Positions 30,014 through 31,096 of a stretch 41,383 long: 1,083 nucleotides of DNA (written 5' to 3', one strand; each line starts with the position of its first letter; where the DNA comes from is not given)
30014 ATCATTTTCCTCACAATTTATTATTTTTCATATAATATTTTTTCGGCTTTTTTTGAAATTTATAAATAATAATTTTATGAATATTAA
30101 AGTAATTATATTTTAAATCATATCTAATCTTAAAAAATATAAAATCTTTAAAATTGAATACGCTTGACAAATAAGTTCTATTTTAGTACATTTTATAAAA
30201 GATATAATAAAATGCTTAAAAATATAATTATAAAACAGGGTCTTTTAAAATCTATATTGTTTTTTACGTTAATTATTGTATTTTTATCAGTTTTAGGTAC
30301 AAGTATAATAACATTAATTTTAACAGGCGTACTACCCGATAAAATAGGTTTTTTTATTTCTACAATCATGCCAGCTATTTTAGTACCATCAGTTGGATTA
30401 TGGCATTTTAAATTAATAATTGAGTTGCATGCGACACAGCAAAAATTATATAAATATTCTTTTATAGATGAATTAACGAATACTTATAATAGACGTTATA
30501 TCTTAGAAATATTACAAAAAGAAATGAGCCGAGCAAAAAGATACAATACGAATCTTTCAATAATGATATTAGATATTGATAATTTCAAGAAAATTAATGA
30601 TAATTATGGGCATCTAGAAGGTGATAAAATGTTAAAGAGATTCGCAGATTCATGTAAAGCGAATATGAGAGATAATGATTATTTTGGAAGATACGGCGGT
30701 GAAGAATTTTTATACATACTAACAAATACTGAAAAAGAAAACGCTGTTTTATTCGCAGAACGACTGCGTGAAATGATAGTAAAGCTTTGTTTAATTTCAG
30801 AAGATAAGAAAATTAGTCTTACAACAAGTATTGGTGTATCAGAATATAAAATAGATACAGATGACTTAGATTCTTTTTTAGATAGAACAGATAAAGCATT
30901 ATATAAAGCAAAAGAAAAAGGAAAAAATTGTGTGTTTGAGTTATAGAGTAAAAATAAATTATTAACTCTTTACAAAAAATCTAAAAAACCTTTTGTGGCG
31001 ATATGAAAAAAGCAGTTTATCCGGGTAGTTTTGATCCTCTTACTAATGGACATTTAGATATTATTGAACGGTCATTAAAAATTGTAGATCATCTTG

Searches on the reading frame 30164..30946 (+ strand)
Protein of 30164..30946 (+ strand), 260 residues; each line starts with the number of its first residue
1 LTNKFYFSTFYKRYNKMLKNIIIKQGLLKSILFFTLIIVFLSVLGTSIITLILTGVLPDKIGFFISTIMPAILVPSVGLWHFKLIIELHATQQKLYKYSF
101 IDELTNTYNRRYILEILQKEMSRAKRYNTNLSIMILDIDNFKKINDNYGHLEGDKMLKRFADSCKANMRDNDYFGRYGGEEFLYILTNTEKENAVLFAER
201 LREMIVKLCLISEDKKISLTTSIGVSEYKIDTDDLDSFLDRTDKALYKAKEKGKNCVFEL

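Call 8: search_protein_families(library=pfam, proteins=[window:30164-30946:+], max_evalue=0.001)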
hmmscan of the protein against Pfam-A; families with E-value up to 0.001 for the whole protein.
window:30164-30946:+ (260 aa): 1 family
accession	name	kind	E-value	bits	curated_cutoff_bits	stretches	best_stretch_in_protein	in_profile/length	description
PF00990.26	GGDEF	-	3.3e-45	154.2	23.8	1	100-255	2-160/161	Diguanylate cyclase, GGDEF domain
